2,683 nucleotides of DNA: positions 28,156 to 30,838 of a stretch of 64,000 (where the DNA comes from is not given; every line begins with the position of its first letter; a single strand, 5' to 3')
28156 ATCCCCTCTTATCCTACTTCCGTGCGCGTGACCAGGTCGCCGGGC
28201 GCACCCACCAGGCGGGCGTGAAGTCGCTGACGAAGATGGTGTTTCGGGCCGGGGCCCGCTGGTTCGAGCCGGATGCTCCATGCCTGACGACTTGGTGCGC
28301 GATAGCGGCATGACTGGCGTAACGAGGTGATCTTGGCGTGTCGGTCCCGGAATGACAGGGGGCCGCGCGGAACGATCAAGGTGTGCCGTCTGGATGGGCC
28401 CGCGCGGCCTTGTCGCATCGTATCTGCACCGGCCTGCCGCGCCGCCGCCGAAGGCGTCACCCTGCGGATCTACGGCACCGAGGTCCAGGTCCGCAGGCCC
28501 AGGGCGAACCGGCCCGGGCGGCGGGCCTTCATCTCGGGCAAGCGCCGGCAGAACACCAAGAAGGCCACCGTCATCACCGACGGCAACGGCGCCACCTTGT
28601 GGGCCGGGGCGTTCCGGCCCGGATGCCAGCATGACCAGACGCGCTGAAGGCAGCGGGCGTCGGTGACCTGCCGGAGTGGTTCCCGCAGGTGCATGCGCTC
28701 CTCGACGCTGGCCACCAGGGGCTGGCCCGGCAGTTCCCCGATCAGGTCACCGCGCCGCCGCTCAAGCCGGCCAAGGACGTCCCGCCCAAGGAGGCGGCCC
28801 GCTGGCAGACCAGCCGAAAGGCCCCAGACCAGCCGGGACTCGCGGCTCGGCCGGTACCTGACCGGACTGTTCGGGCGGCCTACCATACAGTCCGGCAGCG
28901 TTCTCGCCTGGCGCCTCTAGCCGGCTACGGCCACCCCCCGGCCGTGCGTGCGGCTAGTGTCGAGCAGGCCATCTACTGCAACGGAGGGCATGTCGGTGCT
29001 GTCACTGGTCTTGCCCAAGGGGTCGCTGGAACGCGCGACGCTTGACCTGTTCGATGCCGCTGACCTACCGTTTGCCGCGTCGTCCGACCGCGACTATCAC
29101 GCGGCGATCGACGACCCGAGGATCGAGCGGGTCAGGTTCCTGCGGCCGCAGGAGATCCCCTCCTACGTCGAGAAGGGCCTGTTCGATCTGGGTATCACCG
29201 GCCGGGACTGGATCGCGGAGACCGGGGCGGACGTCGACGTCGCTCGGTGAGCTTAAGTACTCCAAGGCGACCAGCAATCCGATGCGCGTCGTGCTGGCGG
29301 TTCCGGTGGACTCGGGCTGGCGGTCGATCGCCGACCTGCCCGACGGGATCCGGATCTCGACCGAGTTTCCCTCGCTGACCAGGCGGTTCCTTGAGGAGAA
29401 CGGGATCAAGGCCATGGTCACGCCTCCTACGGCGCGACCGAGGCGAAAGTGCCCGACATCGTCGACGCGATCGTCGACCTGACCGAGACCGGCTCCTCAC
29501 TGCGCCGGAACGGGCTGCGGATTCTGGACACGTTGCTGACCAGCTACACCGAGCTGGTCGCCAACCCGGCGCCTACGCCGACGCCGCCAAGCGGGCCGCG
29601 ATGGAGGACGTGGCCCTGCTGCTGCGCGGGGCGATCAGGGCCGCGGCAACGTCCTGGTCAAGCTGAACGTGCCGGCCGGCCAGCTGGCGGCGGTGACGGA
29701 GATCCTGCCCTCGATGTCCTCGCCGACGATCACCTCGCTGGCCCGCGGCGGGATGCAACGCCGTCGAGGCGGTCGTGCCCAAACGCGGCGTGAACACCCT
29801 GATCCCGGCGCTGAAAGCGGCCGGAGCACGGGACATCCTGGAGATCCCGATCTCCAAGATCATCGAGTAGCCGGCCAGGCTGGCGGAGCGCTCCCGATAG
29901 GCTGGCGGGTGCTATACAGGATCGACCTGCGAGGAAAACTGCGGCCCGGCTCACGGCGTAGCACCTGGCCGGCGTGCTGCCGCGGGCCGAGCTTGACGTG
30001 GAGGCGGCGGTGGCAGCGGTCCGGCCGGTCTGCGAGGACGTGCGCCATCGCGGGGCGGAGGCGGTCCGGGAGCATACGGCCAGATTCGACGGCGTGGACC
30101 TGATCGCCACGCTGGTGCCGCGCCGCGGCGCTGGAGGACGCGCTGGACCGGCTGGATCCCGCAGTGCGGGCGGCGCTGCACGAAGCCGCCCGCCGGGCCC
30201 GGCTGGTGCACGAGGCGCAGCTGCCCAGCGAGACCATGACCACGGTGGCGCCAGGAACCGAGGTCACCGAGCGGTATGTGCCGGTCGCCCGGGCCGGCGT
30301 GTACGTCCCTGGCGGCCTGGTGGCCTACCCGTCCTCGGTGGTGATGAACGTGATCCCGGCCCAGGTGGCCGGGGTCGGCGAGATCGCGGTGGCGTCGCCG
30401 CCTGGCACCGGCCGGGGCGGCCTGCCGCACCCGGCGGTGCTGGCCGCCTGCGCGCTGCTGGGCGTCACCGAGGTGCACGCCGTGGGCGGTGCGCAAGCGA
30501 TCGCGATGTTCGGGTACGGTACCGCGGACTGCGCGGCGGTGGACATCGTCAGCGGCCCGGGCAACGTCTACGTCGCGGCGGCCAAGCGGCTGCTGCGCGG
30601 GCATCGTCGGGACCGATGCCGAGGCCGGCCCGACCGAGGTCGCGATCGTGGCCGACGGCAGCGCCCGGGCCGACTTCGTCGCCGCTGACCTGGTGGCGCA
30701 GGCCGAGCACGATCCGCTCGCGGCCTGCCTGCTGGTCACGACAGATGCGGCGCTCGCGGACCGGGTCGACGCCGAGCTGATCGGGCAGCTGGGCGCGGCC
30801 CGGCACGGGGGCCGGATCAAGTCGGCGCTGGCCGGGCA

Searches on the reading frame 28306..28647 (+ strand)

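Call 28: search_protein_families(library=pfam, proteins=[window:28306-28647:+], max_evalue=0.01)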
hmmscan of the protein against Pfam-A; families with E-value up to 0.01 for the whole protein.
window:28306-28647:+ (113 aa): 1 family
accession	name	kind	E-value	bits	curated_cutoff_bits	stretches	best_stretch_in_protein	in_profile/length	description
PF13359.12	DDE_Tnp_4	-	0.00022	21.3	24.8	1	55-111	1-56/158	DDE superfamily endonuclease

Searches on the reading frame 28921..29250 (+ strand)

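Call 28: search_protein_families(library=pfam, proteins=[window:28921-29250:+], max_evalue=0.01)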
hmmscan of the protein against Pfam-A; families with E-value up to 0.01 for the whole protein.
window:28921-29250:+ (109 aa): 1 family
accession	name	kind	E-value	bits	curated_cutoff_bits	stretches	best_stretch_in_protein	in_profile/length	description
PF01634.23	HisG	-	2.4e-08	34.5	25.5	1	75-106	1-31/158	ATP phosphoribosyltransferase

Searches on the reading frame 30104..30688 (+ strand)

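Call 28: search_protein_families(library=pfam, proteins=[window:30104-30688:+], max_evalue=0.01)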
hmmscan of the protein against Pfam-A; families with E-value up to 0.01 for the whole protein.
window:30104-30688:+ (194 aa): 1 family
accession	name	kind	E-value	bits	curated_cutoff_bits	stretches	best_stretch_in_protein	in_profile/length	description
PF00815.25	Histidinol_dh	-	1.8e-55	189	27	1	7-167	52-210/411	Histidinol dehydrogenase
